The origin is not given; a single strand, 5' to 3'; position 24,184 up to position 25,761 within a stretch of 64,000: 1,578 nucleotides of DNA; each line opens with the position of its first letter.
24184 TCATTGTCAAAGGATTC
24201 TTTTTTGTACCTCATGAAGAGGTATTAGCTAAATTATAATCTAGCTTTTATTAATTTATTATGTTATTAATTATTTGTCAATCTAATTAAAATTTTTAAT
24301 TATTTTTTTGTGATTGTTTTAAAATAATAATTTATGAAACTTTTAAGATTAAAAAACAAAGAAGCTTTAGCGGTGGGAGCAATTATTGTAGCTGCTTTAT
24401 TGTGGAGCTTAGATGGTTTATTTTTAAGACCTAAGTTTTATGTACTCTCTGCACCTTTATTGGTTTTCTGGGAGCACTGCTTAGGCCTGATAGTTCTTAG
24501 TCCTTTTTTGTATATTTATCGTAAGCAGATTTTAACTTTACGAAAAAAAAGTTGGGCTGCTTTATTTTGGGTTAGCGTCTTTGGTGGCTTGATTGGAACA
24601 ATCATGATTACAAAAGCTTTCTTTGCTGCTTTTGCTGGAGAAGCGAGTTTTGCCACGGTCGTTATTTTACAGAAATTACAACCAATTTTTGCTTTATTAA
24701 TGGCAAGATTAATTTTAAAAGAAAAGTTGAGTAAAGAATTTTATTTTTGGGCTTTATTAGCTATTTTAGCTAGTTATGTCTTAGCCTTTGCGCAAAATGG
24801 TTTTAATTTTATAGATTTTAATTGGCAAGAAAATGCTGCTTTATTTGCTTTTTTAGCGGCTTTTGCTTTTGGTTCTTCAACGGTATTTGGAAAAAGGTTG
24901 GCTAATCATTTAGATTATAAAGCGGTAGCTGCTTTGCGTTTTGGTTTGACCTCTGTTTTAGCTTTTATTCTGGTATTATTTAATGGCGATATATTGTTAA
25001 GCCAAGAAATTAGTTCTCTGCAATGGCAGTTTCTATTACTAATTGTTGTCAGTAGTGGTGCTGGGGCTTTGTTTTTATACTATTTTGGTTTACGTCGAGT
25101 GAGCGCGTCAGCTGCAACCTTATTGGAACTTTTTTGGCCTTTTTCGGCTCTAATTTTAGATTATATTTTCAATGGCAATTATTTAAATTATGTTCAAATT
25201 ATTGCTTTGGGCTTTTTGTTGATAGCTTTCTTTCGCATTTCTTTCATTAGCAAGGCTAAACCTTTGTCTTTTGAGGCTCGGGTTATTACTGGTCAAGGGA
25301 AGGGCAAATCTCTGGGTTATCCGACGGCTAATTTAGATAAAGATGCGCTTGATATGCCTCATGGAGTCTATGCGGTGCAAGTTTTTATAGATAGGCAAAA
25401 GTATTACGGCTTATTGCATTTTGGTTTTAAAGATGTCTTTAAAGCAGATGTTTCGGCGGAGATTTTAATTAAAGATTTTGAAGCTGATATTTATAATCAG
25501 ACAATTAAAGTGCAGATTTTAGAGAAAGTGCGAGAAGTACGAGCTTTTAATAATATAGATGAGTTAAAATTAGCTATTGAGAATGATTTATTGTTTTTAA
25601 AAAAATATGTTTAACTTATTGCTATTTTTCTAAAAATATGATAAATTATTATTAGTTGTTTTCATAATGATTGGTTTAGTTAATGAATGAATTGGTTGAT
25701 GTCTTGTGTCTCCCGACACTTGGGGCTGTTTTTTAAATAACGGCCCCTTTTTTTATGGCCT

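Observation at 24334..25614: Single-polypeptide fusion of a DMT/EamA permease to a riboflavin kinase domain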

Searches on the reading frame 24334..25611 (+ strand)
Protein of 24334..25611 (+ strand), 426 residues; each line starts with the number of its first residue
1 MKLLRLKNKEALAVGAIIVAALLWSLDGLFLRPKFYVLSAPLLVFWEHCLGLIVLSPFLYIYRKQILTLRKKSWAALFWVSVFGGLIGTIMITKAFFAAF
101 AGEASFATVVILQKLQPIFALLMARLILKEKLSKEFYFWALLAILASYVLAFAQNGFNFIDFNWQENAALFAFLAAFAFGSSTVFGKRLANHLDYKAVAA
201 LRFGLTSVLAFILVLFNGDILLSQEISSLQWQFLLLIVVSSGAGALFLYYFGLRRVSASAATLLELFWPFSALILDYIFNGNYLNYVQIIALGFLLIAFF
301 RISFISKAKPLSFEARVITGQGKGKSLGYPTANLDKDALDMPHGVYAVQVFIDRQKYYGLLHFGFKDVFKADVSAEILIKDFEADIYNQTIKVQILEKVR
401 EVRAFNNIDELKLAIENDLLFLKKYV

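Call 3: search_protein_families(library=pfam, proteins=[window:24334-25611:+], max_evalue=1)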
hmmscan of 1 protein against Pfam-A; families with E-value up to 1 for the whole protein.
window:24334-25611:+ (426 aa): 2 families
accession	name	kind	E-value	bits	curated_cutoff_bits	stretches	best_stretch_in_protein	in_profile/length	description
PF00892.27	EamA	-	9.7e-28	97.6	28.2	2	168-302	3-133/135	EamA-like transporter family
PF01687.23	Flavokinase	-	1.1e-27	97.1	19.6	1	309-425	3-123/124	Riboflavin kinase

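Call 4: search_protein_families(library=ncbifam, proteins=[window:24334-25611:+], max_evalue=1)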
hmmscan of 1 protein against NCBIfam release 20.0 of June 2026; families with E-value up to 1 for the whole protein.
window:24334-25611:+ (426 aa): 10 families
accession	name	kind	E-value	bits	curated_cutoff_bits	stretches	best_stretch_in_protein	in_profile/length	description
NF004162.0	PRK05627.1-5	equivalog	1.7e-21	76.9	241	1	310-424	181-297/304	bifunctional riboflavin kinase/FAD synthetase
TIGR00083.1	ribF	equivalog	3.6e-20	72.6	184.35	1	309-425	167-288/290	riboflavin biosynthesis protein RibF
NF004161.0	PRK05627.1-4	equivalog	7.5e-20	71.2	461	1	312-423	191-308/324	bifunctional riboflavin kinase/FAD synthetase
NF004160.0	PRK05627.1-3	equivalog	4.6e-19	68.2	295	1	310-419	191-312/325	bifunctional riboflavin kinase/FAD synthetase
NF004158.0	PRK05627.1-1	equivalog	5.3e-19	68.7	396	1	310-418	185-296/304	bifunctional riboflavin kinase/FAD synthetase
NF004163.0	PRK05627.1-6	equivalog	4.2e-17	62.3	315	1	309-425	187-306/313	bifunctional riboflavin kinase/FAD synthetase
TIGR00950.1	2A78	equivalog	1.2e-15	57.7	230.2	1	45-298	23-262/264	carboxylate/amino acid/amine transporter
NF004159.0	PRK05627.1-2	equivalog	1.2e-13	50.8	306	1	310-419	187-300/326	bifunctional riboflavin kinase/FAD synthetase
NF045965.1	RibF_rel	equivalog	6.8e-06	25.7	200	1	334-405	195-261/279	FAD synthase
NF005518.0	PRK07143.1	equivalog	2.5e-05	23.9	232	1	335-407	192-261/281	hypothetical protein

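Call 8: find_homologous_proteins(query=window:24334-25611:+)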
Query window:24334-25611:+ (426 aa): 723 proteins with E <= 0.001 among 8000 candidates; the best 120 are listed.
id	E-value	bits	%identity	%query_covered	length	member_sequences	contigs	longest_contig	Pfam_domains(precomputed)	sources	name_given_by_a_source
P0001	2.5e-264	895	99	100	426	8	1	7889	PF00892.27,PF01687.24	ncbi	-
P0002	9.6e-220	748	83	94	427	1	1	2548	PF00892.27,PF01687.24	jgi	jgi:drug/metabolite transporter (DMT)-like permease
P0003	7.7e-219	745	83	94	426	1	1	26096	PF00892.27,PF01687.24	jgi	jgi:drug/metabolite transporter (DMT)-like permease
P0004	8.3e-218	742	80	100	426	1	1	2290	PF00892.27,PF01687.24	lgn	-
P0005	1.5e-215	734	82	96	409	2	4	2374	PF00892.27,PF01687.24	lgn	-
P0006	8.2e-177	607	68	94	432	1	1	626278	PF00892.27,PF01687.24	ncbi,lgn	-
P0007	6.9e-175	600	66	94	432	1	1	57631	PF00892.27,PF01687.24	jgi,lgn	-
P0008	9.4e-175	600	67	94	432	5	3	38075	PF00892.27,PF01687.24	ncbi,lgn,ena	-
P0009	2.2e-174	599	65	99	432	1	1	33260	PF00892.27,PF01687.24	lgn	-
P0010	2.2e-174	599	66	94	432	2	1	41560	PF00892.27,PF01687.24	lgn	-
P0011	1.1e-173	596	67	96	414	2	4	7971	PF00892.27,PF01687.24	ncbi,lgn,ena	-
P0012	3.6e-171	588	67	94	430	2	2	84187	PF00892.27,PF01687.24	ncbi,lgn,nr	ncbi:EamA family transporter [Patescibacteria group bacterium]|nr:EamA family transporter [Patesciba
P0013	1.7e-170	586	66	94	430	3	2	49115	PF00892.27,PF01687.24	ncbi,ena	-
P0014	2.4e-170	585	67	93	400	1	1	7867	PF00892.27,PF01687.24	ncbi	-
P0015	6.0e-170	584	66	95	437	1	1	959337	PF00892.27,PF01687.24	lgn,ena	-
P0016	1.7e-168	579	64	94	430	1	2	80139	PF00892.27,PF01687.24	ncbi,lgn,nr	ncbi:MAG: EamA family transporter [Candidatus Falkowbacteria bacterium]|nr:EamA family transporter [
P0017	6.0e-168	577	65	96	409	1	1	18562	PF00892.27,PF01687.24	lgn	-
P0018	8.4e-168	577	66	94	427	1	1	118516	PF00892.27,PF01687.24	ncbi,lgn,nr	ncbi:MAG: riboflavin kinase [Patescibacteria group bacterium]|nr:riboflavin kinase [Patescibacteria 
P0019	1.7e-167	576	63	94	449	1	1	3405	PF00892.27,PF01687.24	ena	-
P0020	3.0e-167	575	62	99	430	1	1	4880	PF00892.27,PF01687.24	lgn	-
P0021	3.3e-167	575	62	99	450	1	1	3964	PF00892.27,PF01687.24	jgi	jgi:drug/metabolite transporter (DMT)-like permease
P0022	1.5e-166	573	62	99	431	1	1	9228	PF00892.27,PF01687.24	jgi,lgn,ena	-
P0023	2.5e-166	572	62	100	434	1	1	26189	PF00892.27,PF01687.24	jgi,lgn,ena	-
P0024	3.0e-166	572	64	94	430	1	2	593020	PF00892.27,PF01687.24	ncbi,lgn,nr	ncbi:MAG: EamA family transporter [Patescibacteria group bacterium]|nr:EamA family transporter [Pate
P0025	3.6e-166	572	64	94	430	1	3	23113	PF00892.27,PF01687.24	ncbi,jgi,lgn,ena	-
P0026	3.7e-166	572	66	93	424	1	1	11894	PF00892.27,PF01687.24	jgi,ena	-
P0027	5.3e-166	571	64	97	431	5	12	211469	PF00892.27,PF01687.24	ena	-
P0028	7.4e-166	571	65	97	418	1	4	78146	PF00892.27,PF01687.24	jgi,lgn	-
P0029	8.0e-166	571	66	95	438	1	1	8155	PF00892.27,PF01687.24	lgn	-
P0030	8.9e-166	570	62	99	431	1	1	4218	PF00892.27,PF01687.24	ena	-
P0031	9.0e-166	570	64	99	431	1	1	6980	PF00892.27,PF01687.24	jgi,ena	-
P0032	1.7e-165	569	62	100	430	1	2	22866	PF00892.27,PF01687.24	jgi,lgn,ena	jgi:drug/metabolite transporter (DMT)-like permease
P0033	1.7e-165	569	66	95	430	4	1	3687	PF00892.27,PF01687.24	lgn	-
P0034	2.4e-165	569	63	99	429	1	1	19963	PF00892.27,PF01687.24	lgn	-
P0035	7.3e-165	567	64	98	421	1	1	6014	PF00892.27,PF01687.24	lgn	-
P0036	8.7e-165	567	63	99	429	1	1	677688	PF00892.27,PF01687.24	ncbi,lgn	-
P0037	1.0e-164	567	63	99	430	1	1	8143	PF00892.27,PF01687.24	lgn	-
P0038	2.2e-164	566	62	100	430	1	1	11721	PF00892.27,PF01687.24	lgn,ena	-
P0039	2.3e-164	566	64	95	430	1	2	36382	PF00892.27,PF01687.24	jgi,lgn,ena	jgi:drug/metabolite transporter (DMT)-like permease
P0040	2.5e-164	566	62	99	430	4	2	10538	PF00892.27,PF01687.24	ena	-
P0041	2.8e-164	565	63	98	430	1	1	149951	PF00892.27,PF01687.24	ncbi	-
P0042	2.8e-164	565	63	95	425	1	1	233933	PF00892.27,PF01687.24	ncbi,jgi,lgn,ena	ncbi:MAG: riboflavin kinase [Patescibacteria group bacterium]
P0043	3.8e-164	565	62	99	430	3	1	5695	PF00892.27,PF01687.24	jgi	jgi:drug/metabolite transporter (DMT)-like permease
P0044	5.1e-164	565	64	100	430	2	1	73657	PF00892.27,PF01687.24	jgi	jgi:drug/metabolite transporter (DMT)-like permease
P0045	5.9e-164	564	63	95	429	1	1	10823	PF00892.27,PF01687.24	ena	-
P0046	1.1e-163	564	62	99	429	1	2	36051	PF00892.27,PF01687.24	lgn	-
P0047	1.1e-163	563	62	98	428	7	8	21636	PF00892.27,PF01687.24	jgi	jgi:drug/metabolite transporter (DMT)-like permease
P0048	1.2e-163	563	64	95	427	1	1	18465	PF00892.27,PF01687.24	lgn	-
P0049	1.4e-163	563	62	100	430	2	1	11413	PF00892.27,PF01687.24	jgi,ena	-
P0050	1.5e-163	563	62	99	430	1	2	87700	PF00892.27,PF01687.24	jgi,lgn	-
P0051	7.5e-163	561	61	99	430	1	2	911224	PF00892.27,PF01687.24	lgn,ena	-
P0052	7.7e-163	561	60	99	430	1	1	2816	PF00892.27,PF01687.24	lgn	-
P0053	1.0e-162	560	64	98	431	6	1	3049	PF00892.27,PF01687.24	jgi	jgi:drug/metabolite transporter (DMT)-like permease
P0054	1.2e-162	560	64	99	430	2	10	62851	PF00892.27,PF01687.24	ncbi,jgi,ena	jgi:drug/metabolite transporter (DMT)-like permease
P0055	1.8e-162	560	64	95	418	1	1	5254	PF00892.27,PF01687.24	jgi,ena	-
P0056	3.0e-162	559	63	94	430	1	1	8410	PF00892.27,PF01687.24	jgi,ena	-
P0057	5.7e-162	558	64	98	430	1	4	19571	PF00892.27,PF01687.24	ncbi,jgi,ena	jgi:drug/metabolite transporter (DMT)-like permease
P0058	6.4e-162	558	62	99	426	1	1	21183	PF00892.27,PF01687.24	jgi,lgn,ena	-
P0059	7.6e-162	557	64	97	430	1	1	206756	PF00892.27,PF01687.24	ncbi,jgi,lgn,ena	ncbi:MAG: EamA family transporter [Patescibacteria group bacterium]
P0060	7.6e-162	557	62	96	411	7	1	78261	PF00892.27,PF01687.24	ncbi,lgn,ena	-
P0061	7.8e-162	557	61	94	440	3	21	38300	PF00892.27,PF01687.24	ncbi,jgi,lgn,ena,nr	ncbi:EamA family transporter [Candidatus Falkowbacteria bacterium]|nr:EamA family transporter [Candi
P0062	1.2e-161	557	64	95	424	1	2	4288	PF00892.27,PF01687.24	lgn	-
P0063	1.8e-161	556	63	97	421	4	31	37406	PF00892.27,PF01687.24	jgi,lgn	jgi:drug/metabolite transporter (DMT)-like permease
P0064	2.5e-161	556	61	100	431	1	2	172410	PF00892.27,PF01687.24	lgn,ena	-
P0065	3.1e-161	555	63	93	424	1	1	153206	PF00892.27,PF01687.24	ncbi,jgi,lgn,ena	ncbi:MAG: riboflavin kinase [Patescibacteria group bacterium]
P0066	6.2e-161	554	63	93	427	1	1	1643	PF00892.27,PF01687.24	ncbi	-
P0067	1.2e-160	553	63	95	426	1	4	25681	PF00892.27,PF01687.24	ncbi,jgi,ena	-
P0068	1.5e-160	553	62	94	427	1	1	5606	PF00892.27,PF01687.24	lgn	-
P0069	1.9e-160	553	64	97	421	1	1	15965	PF00892.27,PF01687.24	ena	-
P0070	3.7e-160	552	61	94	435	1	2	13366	PF00892.27,PF01687.24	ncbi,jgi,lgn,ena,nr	ncbi:MAG: EamA family transporter [Proteiniphilum sp.]|nr:EamA family transporter [Proteiniphilum sp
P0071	4.1e-160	552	62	97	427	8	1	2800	PF00892.27,PF01687.24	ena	-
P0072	8.4e-160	551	61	99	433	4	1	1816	PF00892.27,PF01687.24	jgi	-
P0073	1.0e-159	550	62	93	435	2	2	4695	PF00892.27,PF01687.24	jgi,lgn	-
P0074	1.4e-159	550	62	98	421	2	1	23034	PF00892.27,PF01687.24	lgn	-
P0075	2.0e-159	549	62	96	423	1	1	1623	PF00892.27,PF01687.24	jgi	-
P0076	2.0e-159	549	62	98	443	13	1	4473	PF00892.27,PF01687.24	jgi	-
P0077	3.0e-159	549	64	93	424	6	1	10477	PF00892.27,PF01687.24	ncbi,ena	-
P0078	5.6e-159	548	62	97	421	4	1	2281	PF00892.27,PF01687.24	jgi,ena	-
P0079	6.2e-159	548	62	95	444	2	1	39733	PF00892.27,PF01687.24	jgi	jgi:drug/metabolite transporter (DMT)-like permease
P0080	9.1e-159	547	61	95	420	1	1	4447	PF00892.27,PF01687.24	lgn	-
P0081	1.0e-158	547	61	98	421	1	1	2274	PF00892.27,PF01687.24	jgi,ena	-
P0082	1.8e-158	546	60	99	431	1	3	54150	PF00892.27,PF01687.24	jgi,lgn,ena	-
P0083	4.3e-158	545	62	96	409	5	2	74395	PF00892.27,PF01687.24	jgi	-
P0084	2.6e-157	542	63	94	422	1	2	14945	PF00892.27,PF01687.24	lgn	-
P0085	3.6e-157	542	60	97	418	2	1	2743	PF00892.27,PF01687.24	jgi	-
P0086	5.9e-157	541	60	96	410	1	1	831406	PF00892.27,PF01687.24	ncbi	-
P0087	1.1e-156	540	59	98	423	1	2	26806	PF00892.27,PF01687.24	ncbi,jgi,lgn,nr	ncbi:EamA family transporter [Candidatus Falkowbacteria bacterium]|nr:EamA family transporter [Candi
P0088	1.4e-156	540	63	93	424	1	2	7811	PF00892.27,PF01687.24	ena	-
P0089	6.2e-156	538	60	98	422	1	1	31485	PF00892.27,PF01687.24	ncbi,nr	ncbi:EamA family transporter [Patescibacteria group bacterium]|nr:EamA family transporter [Patesciba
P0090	6.3e-156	538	59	99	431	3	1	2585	PF00892.27,PF01687.24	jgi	jgi:drug/metabolite transporter (DMT)-like permease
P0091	1.1e-155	537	61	99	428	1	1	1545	PF00892.27,PF01687.24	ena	-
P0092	1.5e-155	537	61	98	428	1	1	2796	PF00892.27,PF01687.24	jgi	jgi:drug/metabolite transporter (DMT)-like permease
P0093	5.3e-155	535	60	97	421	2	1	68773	PF00892.27,PF01687.24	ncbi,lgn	ncbi:MAG: riboflavin kinase [Parcubacteria group bacterium]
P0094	7.9e-155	534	60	95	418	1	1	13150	PF00892.27,PF01687.24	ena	-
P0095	8.5e-155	534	62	97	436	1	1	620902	PF00892.27,PF01687.24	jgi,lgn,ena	-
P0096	9.0e-155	534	57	99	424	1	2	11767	PF00892.27,PF01687.24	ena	-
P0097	9.1e-155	534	60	95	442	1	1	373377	PF00892.27,PF01687.24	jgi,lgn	jgi:drug/metabolite transporter (DMT)-like permease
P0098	9.6e-155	534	61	95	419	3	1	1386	PF00892.27,PF01687.24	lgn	-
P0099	1.7e-154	533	64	87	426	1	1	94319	PF00892.27,PF01687.24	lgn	-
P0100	5.1e-153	528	57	99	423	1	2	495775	PF00892.27,PF01687.24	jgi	jgi:drug/metabolite transporter (DMT)-like permease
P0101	6.4e-153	528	59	95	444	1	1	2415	PF00892.27,PF01687.24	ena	-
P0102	6.7e-153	528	59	94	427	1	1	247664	PF00892.27,PF01687.24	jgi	-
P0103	1.2e-152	527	62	91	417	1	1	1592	PF00892.27,PF01687.24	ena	-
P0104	1.9e-152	526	59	98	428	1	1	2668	PF00892.27,PF01687.24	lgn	-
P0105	2.1e-152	526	60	97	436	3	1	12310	PF00892.27,PF01687.24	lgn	-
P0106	5.7e-152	525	57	99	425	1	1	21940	PF00892.27,PF01687.24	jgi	jgi:drug/metabolite transporter (DMT)-like permease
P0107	7.8e-152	524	58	97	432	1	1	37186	PF00892.27,PF01687.24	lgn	-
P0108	1.1e-151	524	58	98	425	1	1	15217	PF00892.27,PF01687.24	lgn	-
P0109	1.2e-151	524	60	95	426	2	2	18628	PF00892.27,PF01687.24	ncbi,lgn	-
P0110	1.3e-151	524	57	99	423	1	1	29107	PF00892.27,PF01687.24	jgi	jgi:drug/metabolite transporter (DMT)-like permease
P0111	1.6e-151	523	59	97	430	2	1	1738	PF00892.27,PF01687.24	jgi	-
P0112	4.6e-151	522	59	93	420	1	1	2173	PF00892.27,PF01687.24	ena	-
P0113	5.0e-151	522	59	97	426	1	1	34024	PF00892.27,PF01687.24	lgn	-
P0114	1.3e-150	520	60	95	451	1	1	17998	PF00892.27,PF01687.24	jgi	-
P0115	1.7e-150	520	59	94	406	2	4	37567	PF00892.27,PF01687.24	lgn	-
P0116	2.1e-150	520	59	96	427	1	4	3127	PF00892.27,PF01687.24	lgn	-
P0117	2.1e-150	520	57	99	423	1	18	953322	PF00892.27,PF01687.24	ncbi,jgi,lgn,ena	jgi:drug/metabolite transporter (DMT)-like permease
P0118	2.6e-150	519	59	95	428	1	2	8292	PF00892.27,PF01687.24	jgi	jgi:drug/metabolite transporter (DMT)-like permease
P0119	4.7e-150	519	59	98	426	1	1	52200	PF00892.27,PF01687.24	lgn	-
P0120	5.2e-150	518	59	93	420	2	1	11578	PF00892.27,PF01687.24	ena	-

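Call 20: search_protein_representatives(protein=window:24334-25611:+)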
Query: 426 residues. Proteins with E-value up to 0.001 (for the whole library): 10861; up to 1e-10: 1314; up to 1e-30: 99. The best 150 are listed.
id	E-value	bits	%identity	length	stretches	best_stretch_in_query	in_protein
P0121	2.5e-131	455.2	52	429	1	8-425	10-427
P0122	6.2e-103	361.7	44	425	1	14-424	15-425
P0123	3.6e-102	359.2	50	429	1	7-420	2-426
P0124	1.9e-94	333.8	45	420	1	7-423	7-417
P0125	1.3e-88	314.6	55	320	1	14-302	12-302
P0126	4.0e-87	309.6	44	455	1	8-423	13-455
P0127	6.3e-86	305.7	39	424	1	10-421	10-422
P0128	3.8e-82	293.3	51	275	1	150-420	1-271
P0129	1.0e-71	258.9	48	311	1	14-304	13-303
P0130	1.5e-71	258.4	36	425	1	17-423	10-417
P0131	2.9e-65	237.6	35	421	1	4-424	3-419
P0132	3.0e-64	234.3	35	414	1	17-420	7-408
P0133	1.2e-63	232.3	47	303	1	16-303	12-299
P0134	8.0e-62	226.3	45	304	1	15-304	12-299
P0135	1.2e-61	225.7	38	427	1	16-419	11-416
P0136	2.8e-60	221.3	36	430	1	16-424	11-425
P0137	4.7e-59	217.2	43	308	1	14-308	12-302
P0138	1.8e-58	215.3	37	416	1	12-424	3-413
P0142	4.2e-54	200.9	38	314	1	13-301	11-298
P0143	5.8e-53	197.2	38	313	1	10-306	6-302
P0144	7.0e-53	196.9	33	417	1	8-424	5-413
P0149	1.0e-45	173.3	37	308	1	4-307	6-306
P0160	4.4e-42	161.3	36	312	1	12-303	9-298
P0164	1.8e-40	156.0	35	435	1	16-407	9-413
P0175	4.5e-38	148.1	35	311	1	16-304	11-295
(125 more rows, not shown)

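Call 23: list_cluster_members(proteins=[P0121, P0122, P0127, P0130, P0131, P0136, P0138, P0144, P0164, P0132])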
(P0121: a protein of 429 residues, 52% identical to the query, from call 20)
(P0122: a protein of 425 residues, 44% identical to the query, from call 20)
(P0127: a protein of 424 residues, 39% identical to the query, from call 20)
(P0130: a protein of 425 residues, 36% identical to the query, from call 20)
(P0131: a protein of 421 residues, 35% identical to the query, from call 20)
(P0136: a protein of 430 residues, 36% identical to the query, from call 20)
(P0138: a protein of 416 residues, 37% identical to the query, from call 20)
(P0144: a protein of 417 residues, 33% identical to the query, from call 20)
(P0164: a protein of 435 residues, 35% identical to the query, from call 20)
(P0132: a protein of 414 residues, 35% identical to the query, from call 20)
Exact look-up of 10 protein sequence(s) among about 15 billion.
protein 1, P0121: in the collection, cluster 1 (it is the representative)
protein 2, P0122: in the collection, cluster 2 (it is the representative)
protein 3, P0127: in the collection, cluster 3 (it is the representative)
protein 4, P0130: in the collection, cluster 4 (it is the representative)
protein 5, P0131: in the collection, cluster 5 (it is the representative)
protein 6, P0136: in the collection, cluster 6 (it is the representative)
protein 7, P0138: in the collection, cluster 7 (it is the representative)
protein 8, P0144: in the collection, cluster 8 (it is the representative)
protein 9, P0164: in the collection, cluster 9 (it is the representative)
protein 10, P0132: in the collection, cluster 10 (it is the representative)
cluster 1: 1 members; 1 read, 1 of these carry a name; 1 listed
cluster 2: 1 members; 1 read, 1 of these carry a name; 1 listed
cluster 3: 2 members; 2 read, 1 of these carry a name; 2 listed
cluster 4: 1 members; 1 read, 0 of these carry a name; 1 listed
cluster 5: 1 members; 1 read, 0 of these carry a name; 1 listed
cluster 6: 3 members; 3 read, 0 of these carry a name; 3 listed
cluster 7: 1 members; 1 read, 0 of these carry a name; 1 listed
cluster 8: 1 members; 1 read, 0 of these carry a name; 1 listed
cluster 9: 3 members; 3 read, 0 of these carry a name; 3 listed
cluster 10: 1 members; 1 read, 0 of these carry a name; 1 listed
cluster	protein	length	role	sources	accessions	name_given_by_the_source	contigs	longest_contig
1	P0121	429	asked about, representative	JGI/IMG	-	drug/metabolite transporter (DMT)-like permease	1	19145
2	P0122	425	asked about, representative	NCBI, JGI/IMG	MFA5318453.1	MAG: EamA family transporter [Patescibacteria group bacterium] | drug/metabolite transporter (DMT)-like permease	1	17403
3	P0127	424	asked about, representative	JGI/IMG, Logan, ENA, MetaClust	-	\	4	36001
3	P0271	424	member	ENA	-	-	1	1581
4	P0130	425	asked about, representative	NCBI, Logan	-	-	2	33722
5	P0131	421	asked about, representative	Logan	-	-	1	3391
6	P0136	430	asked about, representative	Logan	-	-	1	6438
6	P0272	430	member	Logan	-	-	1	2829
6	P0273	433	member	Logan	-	-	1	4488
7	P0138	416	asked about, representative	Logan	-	-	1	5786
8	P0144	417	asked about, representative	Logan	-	-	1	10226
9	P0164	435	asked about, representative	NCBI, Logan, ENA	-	-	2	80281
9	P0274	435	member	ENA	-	-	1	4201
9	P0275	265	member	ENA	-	-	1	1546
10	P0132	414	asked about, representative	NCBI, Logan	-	-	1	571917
